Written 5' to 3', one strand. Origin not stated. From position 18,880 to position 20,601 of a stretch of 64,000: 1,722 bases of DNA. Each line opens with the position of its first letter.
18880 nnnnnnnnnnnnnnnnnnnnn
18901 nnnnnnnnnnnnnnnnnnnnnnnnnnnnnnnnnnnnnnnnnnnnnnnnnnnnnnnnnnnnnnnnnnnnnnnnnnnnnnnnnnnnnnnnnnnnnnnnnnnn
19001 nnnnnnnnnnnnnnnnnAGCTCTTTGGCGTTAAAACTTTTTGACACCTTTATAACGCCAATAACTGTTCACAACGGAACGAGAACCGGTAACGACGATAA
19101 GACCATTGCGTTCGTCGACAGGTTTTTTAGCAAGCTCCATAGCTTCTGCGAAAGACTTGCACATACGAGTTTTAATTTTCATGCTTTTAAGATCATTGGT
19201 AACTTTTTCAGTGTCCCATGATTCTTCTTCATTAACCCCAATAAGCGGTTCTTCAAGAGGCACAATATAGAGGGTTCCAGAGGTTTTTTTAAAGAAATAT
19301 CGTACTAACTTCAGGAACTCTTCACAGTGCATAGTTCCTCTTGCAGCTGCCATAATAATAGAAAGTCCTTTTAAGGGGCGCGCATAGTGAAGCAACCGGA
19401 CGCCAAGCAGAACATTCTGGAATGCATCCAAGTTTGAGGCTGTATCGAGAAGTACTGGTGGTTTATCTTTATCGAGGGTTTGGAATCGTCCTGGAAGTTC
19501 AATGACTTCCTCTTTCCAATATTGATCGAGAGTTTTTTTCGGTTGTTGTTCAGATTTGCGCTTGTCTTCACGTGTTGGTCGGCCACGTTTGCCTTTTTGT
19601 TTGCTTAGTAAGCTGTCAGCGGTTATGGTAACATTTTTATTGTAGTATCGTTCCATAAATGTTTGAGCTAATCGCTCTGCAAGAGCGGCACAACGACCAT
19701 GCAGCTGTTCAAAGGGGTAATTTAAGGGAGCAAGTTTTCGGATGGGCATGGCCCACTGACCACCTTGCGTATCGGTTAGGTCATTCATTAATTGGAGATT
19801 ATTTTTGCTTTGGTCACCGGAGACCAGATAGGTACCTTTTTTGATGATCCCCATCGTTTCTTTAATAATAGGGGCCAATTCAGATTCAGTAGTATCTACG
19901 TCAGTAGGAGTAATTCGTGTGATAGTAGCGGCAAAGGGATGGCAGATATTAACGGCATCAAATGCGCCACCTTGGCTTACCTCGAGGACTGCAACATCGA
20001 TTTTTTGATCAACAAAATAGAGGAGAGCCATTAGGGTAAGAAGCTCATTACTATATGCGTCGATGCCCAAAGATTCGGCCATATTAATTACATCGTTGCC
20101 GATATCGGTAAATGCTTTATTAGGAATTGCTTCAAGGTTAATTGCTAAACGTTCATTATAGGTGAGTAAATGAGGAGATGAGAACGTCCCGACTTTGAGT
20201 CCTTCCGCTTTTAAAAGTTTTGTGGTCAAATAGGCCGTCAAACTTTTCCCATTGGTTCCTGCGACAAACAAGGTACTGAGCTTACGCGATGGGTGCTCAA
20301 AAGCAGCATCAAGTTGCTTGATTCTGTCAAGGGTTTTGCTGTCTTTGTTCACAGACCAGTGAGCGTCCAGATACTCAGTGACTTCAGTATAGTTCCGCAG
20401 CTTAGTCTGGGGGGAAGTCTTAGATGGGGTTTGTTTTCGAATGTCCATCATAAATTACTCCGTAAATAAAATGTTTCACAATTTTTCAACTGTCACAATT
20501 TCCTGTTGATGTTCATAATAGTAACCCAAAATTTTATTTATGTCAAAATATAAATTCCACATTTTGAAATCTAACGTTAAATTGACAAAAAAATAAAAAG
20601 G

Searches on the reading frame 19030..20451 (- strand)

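Call 26: search_protein_families(library=ncbifam, proteins=[window:19030-20451:-], max_evalue=1e-10)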
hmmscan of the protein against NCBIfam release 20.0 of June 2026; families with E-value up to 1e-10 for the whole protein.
window:19030-20451:- (473 aa): 3 families
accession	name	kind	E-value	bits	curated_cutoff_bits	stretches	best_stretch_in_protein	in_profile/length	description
TIGR01499.1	folC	subfamily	4.1e-51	174.6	162.65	1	41-463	1-395/400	bifunctional protein FolC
NF047860.1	Tet-DihydfolSynFolCMyb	equivalog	1.6e-31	109.7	700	1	7-220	12-229/468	bifunctional tetrahydrofolate synthase/dihydrofolate synthase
NF008101.0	PRK10846.1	equivalog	3.8e-30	105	360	1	7-442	5-393/422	bifunctional tetrahydrofolate synthase/dihydrofolate synthase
